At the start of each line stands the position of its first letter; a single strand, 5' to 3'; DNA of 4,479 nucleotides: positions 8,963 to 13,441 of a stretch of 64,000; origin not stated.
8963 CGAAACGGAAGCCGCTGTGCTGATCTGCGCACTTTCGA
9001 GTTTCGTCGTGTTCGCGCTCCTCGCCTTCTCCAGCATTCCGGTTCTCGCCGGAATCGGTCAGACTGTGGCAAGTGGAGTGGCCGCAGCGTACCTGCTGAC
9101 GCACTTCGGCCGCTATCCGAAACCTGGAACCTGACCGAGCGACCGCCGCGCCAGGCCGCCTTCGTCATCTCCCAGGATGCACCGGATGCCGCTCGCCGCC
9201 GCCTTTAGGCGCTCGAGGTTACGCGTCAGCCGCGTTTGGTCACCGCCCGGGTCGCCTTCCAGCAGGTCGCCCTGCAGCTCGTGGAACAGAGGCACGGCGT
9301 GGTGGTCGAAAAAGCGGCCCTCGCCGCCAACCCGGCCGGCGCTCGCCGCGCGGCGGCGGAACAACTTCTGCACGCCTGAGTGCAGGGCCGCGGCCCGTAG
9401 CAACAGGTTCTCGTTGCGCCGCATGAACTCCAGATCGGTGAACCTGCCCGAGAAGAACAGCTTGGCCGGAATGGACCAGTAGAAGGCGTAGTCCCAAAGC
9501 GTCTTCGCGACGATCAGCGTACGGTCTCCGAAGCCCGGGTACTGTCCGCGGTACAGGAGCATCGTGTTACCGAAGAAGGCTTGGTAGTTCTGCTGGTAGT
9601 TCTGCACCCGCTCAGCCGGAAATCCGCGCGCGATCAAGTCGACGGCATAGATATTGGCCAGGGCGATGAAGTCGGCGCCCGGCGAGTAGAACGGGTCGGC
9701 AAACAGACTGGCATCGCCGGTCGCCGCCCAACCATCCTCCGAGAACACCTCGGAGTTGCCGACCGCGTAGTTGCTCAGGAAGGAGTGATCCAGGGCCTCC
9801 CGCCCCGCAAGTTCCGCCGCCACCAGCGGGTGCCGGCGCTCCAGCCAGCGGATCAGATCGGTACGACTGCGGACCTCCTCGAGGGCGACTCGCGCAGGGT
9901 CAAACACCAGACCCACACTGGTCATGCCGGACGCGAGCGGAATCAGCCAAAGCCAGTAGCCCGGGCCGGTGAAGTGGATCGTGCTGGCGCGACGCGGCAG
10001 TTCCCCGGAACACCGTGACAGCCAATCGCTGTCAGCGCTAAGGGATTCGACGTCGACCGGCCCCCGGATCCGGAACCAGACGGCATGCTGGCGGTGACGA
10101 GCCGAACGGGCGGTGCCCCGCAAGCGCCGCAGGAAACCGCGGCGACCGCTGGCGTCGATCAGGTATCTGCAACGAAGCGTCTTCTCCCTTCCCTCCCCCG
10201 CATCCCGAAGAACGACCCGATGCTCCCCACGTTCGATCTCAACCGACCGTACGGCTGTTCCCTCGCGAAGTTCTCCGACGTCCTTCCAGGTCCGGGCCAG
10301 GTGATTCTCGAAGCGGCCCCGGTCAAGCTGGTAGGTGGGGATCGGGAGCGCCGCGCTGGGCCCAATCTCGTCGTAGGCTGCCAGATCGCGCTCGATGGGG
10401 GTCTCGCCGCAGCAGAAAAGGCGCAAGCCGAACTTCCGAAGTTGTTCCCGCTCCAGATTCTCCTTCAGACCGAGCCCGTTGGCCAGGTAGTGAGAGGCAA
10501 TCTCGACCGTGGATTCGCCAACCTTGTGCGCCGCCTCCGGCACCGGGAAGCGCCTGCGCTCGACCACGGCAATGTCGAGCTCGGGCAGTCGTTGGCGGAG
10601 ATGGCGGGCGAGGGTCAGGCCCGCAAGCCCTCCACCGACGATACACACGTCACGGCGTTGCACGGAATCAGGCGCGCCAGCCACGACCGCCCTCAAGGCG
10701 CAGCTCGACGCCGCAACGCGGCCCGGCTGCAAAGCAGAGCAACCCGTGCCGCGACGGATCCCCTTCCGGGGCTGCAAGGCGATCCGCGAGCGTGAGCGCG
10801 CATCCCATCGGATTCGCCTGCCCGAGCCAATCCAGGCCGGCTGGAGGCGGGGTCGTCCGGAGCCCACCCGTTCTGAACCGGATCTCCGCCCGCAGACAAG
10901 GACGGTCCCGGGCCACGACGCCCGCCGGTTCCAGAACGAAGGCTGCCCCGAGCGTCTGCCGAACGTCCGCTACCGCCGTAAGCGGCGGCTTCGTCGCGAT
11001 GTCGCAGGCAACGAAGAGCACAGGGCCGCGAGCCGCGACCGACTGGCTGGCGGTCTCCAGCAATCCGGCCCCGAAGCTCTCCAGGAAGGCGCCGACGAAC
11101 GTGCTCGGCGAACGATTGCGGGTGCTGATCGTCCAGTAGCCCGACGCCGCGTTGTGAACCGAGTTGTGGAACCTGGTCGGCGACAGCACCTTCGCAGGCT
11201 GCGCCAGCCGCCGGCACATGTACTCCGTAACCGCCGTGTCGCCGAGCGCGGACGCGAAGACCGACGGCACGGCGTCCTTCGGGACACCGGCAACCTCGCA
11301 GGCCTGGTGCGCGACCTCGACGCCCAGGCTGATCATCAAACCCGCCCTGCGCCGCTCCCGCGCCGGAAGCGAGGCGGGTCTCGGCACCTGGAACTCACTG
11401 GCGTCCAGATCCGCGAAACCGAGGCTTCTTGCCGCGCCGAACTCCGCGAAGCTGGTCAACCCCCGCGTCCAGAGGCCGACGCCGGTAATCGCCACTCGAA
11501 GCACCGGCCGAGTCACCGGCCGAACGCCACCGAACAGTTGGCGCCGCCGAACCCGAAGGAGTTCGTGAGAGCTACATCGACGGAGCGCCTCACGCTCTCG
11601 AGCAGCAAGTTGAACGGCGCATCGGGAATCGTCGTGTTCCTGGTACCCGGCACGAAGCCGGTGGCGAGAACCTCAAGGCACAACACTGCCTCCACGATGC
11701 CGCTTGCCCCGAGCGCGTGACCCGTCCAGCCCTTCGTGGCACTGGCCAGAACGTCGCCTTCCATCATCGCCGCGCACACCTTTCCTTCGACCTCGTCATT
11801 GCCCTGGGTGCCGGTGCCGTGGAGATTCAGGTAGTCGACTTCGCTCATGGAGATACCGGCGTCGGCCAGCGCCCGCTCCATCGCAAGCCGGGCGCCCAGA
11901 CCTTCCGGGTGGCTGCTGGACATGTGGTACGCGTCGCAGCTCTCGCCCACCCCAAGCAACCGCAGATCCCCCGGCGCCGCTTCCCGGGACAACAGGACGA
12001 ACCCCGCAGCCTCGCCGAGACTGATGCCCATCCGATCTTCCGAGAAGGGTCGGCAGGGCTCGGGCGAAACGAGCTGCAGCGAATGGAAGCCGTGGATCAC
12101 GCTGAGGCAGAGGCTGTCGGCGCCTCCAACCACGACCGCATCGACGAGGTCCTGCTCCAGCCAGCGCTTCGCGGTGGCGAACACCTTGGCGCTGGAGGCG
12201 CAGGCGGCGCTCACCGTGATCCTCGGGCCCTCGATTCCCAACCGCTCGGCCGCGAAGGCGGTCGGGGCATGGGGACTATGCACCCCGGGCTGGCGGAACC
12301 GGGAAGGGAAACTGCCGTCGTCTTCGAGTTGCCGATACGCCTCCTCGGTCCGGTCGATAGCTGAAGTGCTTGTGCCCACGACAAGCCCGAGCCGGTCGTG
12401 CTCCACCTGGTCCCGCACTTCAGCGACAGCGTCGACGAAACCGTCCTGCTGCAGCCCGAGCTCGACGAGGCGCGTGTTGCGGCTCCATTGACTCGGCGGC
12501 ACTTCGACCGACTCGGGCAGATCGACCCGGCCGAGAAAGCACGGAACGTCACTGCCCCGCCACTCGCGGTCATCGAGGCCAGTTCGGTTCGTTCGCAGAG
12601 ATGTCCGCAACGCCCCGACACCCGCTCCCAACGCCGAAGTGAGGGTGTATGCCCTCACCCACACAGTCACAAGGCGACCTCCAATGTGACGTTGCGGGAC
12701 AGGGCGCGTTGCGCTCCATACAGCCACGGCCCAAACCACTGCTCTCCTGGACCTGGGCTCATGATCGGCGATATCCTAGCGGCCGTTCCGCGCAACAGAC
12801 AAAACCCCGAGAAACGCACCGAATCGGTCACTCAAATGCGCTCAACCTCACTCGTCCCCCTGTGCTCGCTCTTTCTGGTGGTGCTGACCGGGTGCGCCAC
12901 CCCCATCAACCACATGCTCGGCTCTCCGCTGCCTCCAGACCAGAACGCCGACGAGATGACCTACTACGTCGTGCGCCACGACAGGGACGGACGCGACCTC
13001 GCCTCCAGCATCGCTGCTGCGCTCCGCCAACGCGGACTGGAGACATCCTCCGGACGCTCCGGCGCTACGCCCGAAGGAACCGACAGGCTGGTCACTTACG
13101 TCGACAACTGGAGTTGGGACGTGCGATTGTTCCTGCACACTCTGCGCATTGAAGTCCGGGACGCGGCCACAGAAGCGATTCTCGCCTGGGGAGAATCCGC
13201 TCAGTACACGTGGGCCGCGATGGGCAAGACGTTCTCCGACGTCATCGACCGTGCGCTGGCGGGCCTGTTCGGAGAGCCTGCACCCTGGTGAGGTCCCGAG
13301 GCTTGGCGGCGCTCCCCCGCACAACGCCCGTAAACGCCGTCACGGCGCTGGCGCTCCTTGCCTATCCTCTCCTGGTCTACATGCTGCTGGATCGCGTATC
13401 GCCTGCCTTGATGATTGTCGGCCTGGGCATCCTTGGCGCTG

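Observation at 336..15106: Aryl-polyene (xanthomonadin/APE-type) biosynthetic gene cluster carrying an embedded flavin-dependent halogenase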

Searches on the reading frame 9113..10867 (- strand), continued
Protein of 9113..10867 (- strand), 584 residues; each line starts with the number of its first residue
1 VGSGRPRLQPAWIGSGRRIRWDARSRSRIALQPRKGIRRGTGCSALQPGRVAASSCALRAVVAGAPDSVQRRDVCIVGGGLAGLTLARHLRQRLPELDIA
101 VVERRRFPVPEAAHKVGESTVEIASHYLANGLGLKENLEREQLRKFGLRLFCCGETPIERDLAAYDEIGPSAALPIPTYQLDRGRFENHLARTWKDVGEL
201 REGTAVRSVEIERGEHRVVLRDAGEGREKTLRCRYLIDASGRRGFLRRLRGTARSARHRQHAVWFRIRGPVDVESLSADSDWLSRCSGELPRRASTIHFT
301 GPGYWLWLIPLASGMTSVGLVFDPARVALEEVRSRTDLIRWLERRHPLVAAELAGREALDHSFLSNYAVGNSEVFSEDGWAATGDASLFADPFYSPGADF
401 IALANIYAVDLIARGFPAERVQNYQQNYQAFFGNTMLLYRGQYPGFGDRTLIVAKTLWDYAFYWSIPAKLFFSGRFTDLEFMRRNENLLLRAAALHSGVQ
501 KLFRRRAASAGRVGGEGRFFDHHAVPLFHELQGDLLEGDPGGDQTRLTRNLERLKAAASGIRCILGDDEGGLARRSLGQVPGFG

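Call 66: find_homologous_proteins(query=L001:4358-5290:+, max_evalue=1e-10)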
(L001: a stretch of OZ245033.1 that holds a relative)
Query L001:4358-5290:+ (311 aa): 3322 proteins with E <= 1e-10 among 7318 candidates; the best 120 are listed.
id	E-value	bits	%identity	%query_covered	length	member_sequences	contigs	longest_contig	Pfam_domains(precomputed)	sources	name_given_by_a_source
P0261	1.3e-211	720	100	100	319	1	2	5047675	PF21168.3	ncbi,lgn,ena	-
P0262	6.1e-185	632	89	100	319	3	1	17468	PF21168.3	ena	-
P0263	2.9e-173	594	83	100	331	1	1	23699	PF21168.3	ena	-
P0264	2.1e-147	509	84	85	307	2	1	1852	PF21168.3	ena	-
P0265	1.7e-145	502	85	81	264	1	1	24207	PF01042.27,PF21168.3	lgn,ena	-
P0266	4.7e-137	475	68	100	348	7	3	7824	PF21168.3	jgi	-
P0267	4.8e-137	475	69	99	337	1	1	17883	PF21168.3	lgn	-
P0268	9.1e-132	457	65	100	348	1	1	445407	PF21168.3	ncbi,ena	-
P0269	1.0e-123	431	65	99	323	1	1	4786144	PF21168.3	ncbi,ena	-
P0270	7.3e-107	375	86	61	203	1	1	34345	PF21168.3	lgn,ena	-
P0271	6.7e-102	359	55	100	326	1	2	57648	PF21168.3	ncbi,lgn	-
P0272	9.4e-100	352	57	98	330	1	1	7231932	PF21168.3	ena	-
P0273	1.1e-99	352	54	100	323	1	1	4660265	PF21168.3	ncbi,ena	-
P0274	3.1e-98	347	53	99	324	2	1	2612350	PF21168.3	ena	-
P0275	5.7e-98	346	54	99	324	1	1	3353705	PF21168.3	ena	-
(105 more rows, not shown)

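Call 67: find_encoding_contigs(protein=P0261, flank=3000, max_places=5)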
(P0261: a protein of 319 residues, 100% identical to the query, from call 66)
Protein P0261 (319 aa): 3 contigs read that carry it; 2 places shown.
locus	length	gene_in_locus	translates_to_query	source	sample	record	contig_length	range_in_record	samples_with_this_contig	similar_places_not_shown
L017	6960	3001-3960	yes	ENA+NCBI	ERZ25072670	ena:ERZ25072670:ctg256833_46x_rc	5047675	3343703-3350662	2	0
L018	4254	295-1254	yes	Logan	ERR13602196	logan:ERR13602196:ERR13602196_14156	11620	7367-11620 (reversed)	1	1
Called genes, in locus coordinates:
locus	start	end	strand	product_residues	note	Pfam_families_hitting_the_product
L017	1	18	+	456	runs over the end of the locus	PF03448:MgtE_N, PF00571:CBS, PF01769:MgtE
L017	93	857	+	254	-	PF11967:RecO_N, PF02565:RecO_C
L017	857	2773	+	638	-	PF02518:HATPase_c (weak), PF13589:HATPase_c_3, PF01119:DNA_mis_repair, PF08676:MutL_C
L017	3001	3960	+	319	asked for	PF21168:FkbO_Hyg5-like_N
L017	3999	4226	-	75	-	-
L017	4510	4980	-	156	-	PF13279:4HBT_2, PF03061:4HBT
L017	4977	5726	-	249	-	PF00535:Glycos_transf_2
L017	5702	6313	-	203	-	-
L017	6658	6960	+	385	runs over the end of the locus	PF00109:ketoacyl-synt, PF02801:Ketoacyl-synt_C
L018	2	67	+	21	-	?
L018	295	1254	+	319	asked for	PF21168:FkbO_Hyg5-like_N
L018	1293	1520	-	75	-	-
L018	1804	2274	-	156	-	PF13279:4HBT_2, PF03061:4HBT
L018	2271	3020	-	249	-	PF00535:Glycos_transf_2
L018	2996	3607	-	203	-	-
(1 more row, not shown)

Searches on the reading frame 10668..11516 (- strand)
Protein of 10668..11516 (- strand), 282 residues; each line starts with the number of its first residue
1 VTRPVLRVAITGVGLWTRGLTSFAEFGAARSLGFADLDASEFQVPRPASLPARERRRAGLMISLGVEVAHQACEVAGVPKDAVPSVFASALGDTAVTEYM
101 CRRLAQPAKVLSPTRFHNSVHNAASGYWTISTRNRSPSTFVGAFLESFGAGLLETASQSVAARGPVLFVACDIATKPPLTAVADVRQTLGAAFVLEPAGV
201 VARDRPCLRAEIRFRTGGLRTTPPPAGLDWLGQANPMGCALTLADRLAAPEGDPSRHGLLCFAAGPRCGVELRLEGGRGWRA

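Call 4: search_protein_families(library=pfam, proteins=[window:10668-11516:-], max_evalue=0.01)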
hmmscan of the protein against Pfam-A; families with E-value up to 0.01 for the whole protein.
window:10668-11516:- (282 aa): 1 family
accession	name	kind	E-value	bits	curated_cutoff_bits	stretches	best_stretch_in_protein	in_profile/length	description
PF13723.12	Ketoacyl-synt_2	-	9e-22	78.2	25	1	45-198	17-166/223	Beta-ketoacyl synthase, N-terminal domain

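Call 19: search_protein_families(library=ncbifam, proteins=[window:10668-11516:-], max_evalue=0.01)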
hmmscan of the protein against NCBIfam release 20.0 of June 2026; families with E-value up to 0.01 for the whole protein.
window:10668-11516:- (282 aa): 0 families

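Call 26: search_solved_structures(query=window:10668-11516:-, max_evalue=0.01, show_alignments=1)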
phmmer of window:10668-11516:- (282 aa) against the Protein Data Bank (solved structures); distinct sequences matched with E-value up to 0.01: 2.
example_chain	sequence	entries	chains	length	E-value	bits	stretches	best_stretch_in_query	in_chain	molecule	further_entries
7f28_A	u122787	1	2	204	1.1e-05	28.4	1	49-157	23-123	Ketoacyl_synth_N domain-containing protein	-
6qsp_B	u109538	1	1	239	2.6e-05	27.2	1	85-171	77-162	Uncharacterized protein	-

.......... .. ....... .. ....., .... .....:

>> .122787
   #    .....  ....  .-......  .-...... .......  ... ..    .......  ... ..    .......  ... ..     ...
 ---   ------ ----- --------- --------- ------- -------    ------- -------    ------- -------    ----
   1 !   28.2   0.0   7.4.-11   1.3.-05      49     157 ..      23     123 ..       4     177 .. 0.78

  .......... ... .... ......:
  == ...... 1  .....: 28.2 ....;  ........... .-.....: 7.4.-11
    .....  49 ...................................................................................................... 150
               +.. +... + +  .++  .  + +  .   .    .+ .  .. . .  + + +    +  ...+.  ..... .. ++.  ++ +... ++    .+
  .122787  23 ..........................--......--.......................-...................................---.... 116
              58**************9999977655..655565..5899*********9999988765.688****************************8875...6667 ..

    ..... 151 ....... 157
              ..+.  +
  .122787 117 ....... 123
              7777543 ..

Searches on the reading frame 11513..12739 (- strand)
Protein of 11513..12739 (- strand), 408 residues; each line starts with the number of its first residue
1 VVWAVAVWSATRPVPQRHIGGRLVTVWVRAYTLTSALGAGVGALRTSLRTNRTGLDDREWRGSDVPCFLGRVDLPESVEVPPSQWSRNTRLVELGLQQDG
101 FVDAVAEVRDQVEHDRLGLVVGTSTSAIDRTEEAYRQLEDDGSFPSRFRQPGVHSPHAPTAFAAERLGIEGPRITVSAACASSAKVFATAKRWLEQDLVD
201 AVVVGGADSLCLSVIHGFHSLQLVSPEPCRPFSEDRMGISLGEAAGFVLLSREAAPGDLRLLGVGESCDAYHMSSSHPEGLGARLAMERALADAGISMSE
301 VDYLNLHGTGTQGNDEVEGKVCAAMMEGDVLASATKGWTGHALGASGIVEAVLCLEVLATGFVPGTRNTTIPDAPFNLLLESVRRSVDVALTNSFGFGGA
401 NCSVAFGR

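Call 4: search_protein_families(library=pfam, proteins=[window:11513-12739:-], max_evalue=0.01)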
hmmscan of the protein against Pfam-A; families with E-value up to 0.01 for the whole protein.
window:11513-12739:- (408 aa): 3 families
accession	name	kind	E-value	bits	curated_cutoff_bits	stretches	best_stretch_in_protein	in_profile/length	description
PF02801.28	Ketoacyl-synt_C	-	4.8e-24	85.1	20.8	1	261-369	4-118/119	Beta-ketoacyl synthase, C-terminal domain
PF00109.32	ketoacyl-synt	-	8.8e-22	78.3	20.8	1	110-253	109-249/252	Beta-ketoacyl synthase, N-terminal domain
PF00108.29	Thiolase_N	-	0.0079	16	26.4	0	163-211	66-116/260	Thiolase, N-terminal domain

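Call 19: search_protein_families(library=ncbifam, proteins=[window:11513-12670:-], max_evalue=0.01)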
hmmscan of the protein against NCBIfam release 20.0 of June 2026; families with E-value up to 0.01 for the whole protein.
window:11513-12670:- (385 aa): 21 families
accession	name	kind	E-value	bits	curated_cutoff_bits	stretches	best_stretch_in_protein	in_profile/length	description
NF006618.0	PRK09185.1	subfamily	3.4e-129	431.3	407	1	2-385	4-392/394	beta-ketoacyl-ACP synthase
NF005589.0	PRK07314.1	subfamily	1.4e-58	198.6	387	1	76-385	84-411/413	beta-ketoacyl-ACP synthase II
TIGR03150.1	fabF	equivalog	2e-57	194.7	493.75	1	80-383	85-406/407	beta-ketoacyl-ACP synthase II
NF004970.0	PRK06333.1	subfamily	1.6e-51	175.5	525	1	84-385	100-421/424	beta-ketoacyl-ACP synthase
NF058662.1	cispenta_AmcF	equivalog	5.7e-46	157.2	325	1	120-383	92-367/369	cispentacin biosynthesis acyltransferase subunit AmcF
NF004618.0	PRK05952.1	equivalog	3.2e-45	154.7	455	1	80-384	67-381/384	beta-ketoacyl-ACP synthase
NF005916.1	PRK07910.1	equivalog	2.8e-41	141.8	560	1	88-385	102-417/418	KasA/KasB family beta-ketoacyl-ACP synthase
NF005490.0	PRK07103.1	equivalog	2e-39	135.8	445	1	83-382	97-409/414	polyketide beta-ketoacyl:acyl carrier protein synthase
NF006274.0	PRK08439.1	equivalog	5.1e-39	134.2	621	1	86-383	91-403/406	beta-ketoacyl-ACP synthase II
NF006434.0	PRK08722.1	equivalog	1.5e-38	132.7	759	1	81-384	89-412/414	beta-ketoacyl-ACP synthase II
NF005076.0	PRK06501.1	equivalog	8.8e-37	127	629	1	141-383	159-420/425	beta-ketoacyl-ACP synthase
NF006587.0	PRK09116.1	equivalog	3e-35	121.8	470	1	70-385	82-406/408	beta-ketoacyl-ACP synthase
NF005935.0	PRK07967.1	equivalog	2.8e-27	95.6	630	1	77-383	82-401/406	beta-ketoacyl-ACP synthase I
NF053555.1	prodigi_MBC_PigJ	equivalog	2.3e-20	72.5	900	1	139-297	495-654/759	prodigiosin MBC biosynthesis protein PigJ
NF045894.1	PKS_plus_SDR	equivalog_domain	1.2e-14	52.9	1740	1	143-344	159-374/1515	type I polyketide synthase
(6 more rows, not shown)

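Call 27: search_solved_structures(query=window:11513-12670:-, max_evalue=1e-20)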
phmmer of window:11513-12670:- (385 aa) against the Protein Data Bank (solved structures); distinct sequences matched with E-value up to 1e-20: 70 (the best 60 are shown).
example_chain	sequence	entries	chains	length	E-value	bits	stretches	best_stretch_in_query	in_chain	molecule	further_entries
6qsp_A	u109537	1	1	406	2.2e-67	230.9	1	3-384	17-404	Beta-ketoacyl synthase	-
7f28_B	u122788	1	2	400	3.1e-65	223.8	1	9-384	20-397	Putative 3-oxoacyl-[ACP] synthase FabV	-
1ox0_A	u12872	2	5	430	1.3e-45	159.3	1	81-385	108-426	Beta ketoacyl-acyl carrier protein synthase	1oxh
2rjt_A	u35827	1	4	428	9.3e-45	156.4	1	88-385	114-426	Beta-ketoacyl-ACP synthase II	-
2alm_A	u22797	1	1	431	1.9e-44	155.4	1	81-385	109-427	3-oxoacyl-(acyl-carrier-protein) synthase II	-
1j3n_A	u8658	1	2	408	2e-44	155.4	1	48-385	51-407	3-oxoacyl-(acyl-carrier protein) synthase II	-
9s5h_B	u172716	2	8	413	7.1e-40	140.4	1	91-380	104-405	3-oxoacyl-(Acyl-carrier-protein) synthase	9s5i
1e5m_A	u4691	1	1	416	1.2e-39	139.6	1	78-384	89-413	BETA KETOACYL ACYL CARRIER PROTEIN SYNTHASE II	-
5sxo_A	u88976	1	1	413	3.5e-39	138.1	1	85-385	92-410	3-oxoacyl-[acyl-carrier-protein] synthase 2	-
3o04_A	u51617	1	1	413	4.1e-39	137.9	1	85-385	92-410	beta-keto-acyl carrier protein synthase II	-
4jga_A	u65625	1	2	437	6.8e-38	133.9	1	86-382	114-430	3-oxoacyl-[acyl-carrier-protein] synthase 2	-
4jrh_A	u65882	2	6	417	8e-38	133.6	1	80-385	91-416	3-oxoacyl-[acyl-carrier-protein] synthase 2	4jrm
4r8e_A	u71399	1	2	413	2e-37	132.3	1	88-383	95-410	3-oxoacyl-[acyl-carrier-protein] synthase 2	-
8qm1_A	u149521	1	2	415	2.4e-37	132.1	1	79-385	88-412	3-oxoacyl-[acyl-carrier-protein] synthase 2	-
4b7v_A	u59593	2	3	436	2.8e-37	131.8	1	79-385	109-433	3-OXOACYL-[ACYL-CARRIER-PROTEIN] SYNTHASE 2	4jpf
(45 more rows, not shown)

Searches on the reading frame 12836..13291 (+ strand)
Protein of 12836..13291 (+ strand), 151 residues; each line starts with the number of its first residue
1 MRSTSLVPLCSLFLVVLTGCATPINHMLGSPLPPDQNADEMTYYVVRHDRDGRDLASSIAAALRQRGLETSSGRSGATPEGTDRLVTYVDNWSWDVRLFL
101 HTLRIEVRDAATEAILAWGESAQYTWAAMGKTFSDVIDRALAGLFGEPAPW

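Call 19: search_protein_families(library=ncbifam, proteins=[window:12836-13291:+], max_evalue=0.01)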
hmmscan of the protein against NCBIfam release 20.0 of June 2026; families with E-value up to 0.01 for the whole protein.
window:12836-13291:+ (151 aa): 1 family
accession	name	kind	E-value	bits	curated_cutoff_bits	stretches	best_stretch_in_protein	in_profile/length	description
NF040519.1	Sbal_3080_fam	subfamily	3e-09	37.4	80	1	10-110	2-98/136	Sbal_3080 family lipoprotein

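Call 20: search_protein_families(library=pfam, proteins=[window:12836-13291:+], max_evalue=0.1)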
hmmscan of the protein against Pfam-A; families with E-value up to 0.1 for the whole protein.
window:12836-13291:+ (151 aa): 2 families
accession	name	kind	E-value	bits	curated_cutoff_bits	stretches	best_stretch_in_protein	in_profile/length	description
PF04113.19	Gpi16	-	0.029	13.3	27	1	83-114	396-427/571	Gpi16 subunit, GPI transamidase component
PF13480.13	Acetyltransf_6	-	0.061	13.9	22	1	39-131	15-105/143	Acetyltransferase (GNAT) domain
